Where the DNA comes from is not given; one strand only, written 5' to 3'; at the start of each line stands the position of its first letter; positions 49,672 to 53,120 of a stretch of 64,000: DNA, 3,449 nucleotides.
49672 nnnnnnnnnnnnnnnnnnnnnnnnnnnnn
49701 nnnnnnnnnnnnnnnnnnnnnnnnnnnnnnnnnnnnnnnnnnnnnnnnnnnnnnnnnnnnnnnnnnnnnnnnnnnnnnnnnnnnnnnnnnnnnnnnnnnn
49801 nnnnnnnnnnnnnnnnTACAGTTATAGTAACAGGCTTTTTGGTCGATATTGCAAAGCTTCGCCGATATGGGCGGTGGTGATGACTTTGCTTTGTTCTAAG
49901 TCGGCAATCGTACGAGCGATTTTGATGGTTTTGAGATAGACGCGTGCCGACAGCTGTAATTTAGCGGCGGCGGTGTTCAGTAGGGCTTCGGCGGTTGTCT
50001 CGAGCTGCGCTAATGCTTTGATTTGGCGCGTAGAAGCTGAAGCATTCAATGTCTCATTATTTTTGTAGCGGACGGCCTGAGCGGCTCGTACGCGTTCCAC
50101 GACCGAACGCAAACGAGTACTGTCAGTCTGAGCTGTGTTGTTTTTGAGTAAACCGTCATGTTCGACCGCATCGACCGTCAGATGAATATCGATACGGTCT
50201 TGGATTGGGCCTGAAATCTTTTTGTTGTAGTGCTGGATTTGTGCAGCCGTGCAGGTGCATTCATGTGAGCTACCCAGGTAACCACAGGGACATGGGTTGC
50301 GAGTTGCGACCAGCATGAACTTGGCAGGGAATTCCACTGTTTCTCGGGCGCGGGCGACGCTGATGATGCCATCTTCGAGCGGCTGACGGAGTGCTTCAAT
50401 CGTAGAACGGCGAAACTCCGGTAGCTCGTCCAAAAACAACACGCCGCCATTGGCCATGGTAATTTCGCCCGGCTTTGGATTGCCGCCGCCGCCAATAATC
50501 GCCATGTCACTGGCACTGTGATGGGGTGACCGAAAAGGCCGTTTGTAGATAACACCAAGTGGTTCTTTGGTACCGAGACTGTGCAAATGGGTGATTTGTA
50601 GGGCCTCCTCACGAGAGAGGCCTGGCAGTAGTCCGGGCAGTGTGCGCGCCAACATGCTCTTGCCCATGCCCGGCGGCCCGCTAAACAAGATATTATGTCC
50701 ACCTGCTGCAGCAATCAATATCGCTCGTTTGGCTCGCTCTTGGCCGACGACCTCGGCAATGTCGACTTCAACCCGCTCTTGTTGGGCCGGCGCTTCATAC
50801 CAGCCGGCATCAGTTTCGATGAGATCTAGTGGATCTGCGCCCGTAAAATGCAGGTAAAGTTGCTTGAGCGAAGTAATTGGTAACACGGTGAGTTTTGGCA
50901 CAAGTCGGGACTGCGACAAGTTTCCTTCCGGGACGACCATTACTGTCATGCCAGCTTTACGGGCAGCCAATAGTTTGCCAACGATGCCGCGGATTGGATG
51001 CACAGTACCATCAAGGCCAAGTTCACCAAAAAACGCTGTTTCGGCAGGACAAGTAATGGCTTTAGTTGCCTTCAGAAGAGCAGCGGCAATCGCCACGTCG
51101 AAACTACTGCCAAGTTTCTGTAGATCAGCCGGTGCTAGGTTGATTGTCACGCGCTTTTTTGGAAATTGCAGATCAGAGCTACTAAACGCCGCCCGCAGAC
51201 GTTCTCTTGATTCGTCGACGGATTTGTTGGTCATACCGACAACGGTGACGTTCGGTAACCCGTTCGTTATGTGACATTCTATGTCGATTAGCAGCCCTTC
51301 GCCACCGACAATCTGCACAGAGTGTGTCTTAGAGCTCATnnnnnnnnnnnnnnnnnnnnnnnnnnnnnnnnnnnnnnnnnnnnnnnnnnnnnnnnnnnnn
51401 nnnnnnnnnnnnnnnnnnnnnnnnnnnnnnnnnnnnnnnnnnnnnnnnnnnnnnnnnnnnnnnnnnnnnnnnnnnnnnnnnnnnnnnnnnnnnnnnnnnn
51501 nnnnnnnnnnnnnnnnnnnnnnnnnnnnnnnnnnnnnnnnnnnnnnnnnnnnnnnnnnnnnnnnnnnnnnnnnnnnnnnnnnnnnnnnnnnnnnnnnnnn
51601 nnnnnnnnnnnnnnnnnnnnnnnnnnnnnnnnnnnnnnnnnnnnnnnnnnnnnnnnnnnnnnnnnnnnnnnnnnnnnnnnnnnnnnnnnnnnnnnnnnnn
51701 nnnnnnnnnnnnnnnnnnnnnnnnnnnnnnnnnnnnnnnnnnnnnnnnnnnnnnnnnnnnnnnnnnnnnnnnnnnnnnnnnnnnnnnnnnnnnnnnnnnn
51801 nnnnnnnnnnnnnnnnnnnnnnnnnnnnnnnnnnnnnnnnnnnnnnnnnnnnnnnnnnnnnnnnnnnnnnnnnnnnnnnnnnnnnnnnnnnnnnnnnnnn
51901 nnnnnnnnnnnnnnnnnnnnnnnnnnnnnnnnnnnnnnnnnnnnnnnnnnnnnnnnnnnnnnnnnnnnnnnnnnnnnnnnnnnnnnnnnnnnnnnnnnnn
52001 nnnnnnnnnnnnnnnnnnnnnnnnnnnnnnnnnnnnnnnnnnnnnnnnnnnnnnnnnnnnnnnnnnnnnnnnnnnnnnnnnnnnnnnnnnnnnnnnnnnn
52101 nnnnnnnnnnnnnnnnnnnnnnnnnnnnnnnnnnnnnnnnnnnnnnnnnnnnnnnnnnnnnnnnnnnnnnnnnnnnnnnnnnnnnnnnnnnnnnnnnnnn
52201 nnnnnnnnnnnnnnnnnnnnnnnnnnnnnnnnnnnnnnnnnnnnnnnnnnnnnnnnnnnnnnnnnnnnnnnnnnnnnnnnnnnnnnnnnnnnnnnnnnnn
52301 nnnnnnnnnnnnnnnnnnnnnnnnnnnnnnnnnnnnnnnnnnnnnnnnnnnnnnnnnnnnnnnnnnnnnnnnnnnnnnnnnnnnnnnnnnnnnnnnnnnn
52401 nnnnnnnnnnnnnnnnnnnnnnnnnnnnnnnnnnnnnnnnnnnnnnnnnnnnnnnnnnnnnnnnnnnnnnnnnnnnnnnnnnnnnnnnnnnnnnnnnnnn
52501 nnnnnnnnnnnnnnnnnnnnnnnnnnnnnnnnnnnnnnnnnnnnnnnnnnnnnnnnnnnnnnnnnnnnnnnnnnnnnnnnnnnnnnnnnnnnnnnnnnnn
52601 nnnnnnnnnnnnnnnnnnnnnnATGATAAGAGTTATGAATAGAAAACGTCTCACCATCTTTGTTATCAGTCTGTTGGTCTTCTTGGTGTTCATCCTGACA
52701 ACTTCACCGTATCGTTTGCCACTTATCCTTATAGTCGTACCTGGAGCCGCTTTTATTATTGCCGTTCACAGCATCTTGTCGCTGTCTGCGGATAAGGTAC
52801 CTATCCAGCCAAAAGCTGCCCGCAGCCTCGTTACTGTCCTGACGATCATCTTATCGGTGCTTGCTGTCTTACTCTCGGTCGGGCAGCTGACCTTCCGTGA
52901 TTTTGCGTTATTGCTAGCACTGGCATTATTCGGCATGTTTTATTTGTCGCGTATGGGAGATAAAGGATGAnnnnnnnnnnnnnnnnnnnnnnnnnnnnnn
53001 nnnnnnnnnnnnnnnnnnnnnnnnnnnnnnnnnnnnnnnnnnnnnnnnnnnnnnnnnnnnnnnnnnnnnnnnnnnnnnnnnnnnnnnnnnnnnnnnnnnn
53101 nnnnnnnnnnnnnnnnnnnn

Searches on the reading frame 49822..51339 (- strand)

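Call 12: search_protein_families(library=pfam, proteins=[window:49822-51339:-], max_evalue=0.01)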
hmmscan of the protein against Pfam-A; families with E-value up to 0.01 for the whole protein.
window:49822-51339:- (505 aa): 10 families
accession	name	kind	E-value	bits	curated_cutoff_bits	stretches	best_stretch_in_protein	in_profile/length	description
PF01078.27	Mg_chelatase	-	6.9e-85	284.1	20.3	1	193-394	1-204/207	Magnesium chelatase, subunit ChlI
PF13541.12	ChlI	-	3.1e-37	127.6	27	1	20-140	1-121/121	Subunit ChlI of Mg-chelatase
PF13335.12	Mg_chelatase_C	-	8.2e-23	81.2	26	1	406-499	3-94/94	Magnesium chelatase, subunit ChlI C-terminal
PF05362.19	Lon_C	-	2.3e-12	47.3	21.1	1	11-149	38-181/205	Lon protease (S16) C-terminal proteolytic domain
PF07728.20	AAA_5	-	1.5e-10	41.7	22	1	216-351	1-125/139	AAA domain (dynein-related subfamily)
PF00493.29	MCM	-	1.5e-06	27.9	23.3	1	290-354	114-178/224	MCM P-loop domain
PF00158.32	Sigma54_activat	-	6.1e-05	23.2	20.2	0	287-334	83-130/168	Sigma-54 interaction domain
PF00004.35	AAA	-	0.00039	21.3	21.2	0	217-234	1-18/131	ATPase family associated with various cellular activities (AAA)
PF05496.18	RuvB_N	-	0.00095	19.4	27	0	195-233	7-52/159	Holliday junction DNA helicase RuvB P-loop domain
PF20030.5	bpMoxR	-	0.0081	15.7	27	0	195-239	12-56/205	MoxR domain in the MoxR-vWA-beta-propeller ternary systems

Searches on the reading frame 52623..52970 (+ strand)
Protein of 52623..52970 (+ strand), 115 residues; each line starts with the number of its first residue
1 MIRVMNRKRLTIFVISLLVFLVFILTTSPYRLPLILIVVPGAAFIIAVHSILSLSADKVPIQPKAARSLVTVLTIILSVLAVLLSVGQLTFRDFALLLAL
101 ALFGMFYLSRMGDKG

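Call 12: search_protein_families(library=pfam, proteins=[window:52623-52970:+], max_evalue=0.01)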
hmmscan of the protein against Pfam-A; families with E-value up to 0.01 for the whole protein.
window:52623-52970:+ (115 aa): 0 families

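Call 78: search_protein_families(library=ncbifam, proteins=[window:52635-52970:+], max_evalue=0.01)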
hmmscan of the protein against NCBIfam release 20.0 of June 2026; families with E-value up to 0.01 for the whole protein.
window:52635-52970:+ (111 aa): 0 families
